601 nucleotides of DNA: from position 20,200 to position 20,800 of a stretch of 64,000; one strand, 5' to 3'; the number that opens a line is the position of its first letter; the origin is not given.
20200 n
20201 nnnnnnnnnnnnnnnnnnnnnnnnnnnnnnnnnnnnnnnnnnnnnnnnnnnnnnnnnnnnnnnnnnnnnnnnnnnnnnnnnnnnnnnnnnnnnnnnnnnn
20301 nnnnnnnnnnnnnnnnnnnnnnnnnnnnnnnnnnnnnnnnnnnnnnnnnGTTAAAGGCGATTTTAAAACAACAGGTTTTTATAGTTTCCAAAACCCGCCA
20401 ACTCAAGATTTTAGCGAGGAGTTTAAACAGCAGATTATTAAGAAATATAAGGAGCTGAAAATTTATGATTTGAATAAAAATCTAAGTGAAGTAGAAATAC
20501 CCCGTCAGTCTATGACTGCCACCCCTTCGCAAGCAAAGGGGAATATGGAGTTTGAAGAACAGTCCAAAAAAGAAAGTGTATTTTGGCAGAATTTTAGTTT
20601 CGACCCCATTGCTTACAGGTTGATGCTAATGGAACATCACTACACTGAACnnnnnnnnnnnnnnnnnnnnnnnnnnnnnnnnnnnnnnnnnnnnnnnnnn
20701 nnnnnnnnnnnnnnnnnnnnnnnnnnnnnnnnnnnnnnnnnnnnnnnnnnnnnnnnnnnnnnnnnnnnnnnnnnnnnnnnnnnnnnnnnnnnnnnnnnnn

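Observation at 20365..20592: Second in-frame cysS insertion contains a two-hairpin GC-rich element that recurs in dnaX in other reading frames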

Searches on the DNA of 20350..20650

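Call 16: search_rna_families(source=window, start=20350, end=20650, threshold=evalue, max_evalue=10, show_alignments=3)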
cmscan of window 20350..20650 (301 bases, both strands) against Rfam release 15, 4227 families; matches with E-value up to 10: 2.
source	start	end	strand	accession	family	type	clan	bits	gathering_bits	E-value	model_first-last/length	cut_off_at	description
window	20388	20532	-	RF01775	RsaOG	Gene; sRNA;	-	15.3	50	6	1-147/147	no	RNA S.aureus Orsay G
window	20409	20478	+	RF00154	SNORD63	Gene; snRNA; snoRNA; CD-box;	-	14.7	43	5.8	1-70/70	no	Small nucleolar RNA SNORD63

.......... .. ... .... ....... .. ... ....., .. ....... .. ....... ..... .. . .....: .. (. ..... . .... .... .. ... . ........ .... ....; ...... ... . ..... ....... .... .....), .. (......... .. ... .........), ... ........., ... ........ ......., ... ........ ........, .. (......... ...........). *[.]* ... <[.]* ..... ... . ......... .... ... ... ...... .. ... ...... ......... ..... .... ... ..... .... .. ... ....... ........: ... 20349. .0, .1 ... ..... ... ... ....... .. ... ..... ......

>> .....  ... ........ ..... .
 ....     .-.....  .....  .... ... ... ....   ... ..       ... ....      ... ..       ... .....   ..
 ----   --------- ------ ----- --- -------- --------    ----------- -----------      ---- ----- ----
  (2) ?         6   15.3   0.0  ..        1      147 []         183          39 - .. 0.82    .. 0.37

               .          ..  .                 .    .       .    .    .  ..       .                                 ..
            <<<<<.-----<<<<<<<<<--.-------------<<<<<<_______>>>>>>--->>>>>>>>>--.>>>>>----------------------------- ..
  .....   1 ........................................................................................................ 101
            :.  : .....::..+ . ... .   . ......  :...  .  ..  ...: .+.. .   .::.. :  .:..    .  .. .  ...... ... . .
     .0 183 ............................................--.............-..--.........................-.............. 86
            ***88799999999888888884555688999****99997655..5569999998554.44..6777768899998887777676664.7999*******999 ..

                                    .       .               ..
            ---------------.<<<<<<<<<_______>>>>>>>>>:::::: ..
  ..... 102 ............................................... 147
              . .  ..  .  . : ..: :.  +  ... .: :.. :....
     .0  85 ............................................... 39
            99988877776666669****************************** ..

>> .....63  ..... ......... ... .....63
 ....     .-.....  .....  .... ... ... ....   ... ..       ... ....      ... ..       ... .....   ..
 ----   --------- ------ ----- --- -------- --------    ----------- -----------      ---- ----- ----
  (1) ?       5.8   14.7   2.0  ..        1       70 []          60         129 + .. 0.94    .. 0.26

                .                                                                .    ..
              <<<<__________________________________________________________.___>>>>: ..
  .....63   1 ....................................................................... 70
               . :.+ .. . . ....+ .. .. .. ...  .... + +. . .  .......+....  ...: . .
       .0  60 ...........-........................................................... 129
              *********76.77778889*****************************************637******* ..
